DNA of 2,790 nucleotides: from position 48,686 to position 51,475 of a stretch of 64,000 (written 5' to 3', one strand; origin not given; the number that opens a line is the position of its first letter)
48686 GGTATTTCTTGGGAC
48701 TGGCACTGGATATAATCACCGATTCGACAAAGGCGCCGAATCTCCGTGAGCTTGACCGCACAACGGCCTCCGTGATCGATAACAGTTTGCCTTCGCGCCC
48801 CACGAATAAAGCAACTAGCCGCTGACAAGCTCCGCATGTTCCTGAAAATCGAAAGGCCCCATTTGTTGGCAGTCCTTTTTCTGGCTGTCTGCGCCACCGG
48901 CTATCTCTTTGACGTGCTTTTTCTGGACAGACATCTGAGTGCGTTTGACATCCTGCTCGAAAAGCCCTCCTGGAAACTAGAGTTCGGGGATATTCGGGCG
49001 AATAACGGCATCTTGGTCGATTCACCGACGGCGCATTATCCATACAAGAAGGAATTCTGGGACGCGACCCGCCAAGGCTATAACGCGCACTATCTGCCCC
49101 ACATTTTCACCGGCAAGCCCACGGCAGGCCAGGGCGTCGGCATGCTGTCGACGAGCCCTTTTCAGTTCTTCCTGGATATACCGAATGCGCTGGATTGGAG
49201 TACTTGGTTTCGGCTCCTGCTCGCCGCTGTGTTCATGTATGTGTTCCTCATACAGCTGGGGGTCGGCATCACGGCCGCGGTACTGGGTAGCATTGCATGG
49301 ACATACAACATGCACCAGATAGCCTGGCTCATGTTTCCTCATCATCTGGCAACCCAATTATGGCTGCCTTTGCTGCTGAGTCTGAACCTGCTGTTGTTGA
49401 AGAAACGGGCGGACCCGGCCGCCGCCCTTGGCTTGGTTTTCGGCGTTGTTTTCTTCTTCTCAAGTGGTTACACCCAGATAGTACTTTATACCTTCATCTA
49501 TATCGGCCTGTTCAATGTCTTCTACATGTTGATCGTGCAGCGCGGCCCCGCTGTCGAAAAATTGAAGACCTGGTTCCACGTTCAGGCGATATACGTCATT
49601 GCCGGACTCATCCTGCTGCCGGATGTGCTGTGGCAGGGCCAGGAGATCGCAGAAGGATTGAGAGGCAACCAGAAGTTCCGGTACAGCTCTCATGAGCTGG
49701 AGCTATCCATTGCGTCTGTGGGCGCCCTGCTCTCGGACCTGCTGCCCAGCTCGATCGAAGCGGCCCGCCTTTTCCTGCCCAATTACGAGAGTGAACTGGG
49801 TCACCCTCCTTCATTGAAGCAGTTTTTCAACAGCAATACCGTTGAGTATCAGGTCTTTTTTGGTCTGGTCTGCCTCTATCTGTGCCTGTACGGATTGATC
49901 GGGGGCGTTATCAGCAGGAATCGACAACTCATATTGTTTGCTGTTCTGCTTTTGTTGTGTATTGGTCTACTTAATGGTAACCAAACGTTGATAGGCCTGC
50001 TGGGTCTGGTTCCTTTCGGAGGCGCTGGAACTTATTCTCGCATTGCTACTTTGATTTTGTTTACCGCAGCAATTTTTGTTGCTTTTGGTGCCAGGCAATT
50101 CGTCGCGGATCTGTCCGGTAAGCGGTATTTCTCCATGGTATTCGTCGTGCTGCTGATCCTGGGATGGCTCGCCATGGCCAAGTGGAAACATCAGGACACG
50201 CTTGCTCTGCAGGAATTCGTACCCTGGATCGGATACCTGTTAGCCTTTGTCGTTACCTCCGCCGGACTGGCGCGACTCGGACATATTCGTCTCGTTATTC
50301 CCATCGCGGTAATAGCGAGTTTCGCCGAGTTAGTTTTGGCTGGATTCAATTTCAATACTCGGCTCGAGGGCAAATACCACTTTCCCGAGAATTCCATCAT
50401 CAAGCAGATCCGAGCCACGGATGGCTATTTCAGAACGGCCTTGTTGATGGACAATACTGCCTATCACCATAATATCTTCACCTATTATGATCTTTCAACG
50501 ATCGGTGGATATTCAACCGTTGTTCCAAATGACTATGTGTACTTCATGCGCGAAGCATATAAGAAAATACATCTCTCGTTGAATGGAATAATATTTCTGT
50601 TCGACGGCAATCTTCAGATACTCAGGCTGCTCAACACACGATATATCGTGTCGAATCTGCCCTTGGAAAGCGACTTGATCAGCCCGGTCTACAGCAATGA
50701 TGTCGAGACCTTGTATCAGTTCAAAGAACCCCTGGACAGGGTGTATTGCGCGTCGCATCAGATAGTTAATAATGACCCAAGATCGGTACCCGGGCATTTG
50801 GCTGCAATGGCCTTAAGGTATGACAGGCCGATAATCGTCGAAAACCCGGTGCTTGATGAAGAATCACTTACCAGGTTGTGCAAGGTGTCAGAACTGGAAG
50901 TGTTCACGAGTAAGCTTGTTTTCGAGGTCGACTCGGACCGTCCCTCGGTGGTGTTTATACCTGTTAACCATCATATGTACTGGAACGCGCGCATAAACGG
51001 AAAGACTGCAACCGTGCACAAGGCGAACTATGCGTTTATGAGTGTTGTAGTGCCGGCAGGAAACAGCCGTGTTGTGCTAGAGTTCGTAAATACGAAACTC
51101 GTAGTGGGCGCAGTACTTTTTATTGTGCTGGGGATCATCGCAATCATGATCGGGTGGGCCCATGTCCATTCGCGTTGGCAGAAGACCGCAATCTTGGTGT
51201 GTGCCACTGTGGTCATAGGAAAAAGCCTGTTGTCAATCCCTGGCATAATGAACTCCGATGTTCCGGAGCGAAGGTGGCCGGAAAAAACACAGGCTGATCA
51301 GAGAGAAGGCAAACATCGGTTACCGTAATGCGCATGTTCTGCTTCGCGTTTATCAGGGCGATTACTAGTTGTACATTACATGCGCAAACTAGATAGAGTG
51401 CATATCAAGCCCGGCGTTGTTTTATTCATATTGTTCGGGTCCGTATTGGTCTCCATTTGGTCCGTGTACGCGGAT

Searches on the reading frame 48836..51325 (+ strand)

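Call 73: search_protein_families(library=pfam, proteins=[window:48836-51325:+], max_evalue=0.00001)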
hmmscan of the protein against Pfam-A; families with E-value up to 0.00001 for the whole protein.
window:48836-51325:+ (830 aa): 1 family
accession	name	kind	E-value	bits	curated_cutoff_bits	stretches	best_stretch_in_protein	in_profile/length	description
PF09586.16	YfhO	-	2.6e-08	33.2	28.5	1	692-761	764-834/835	Bacterial membrane protein YfhO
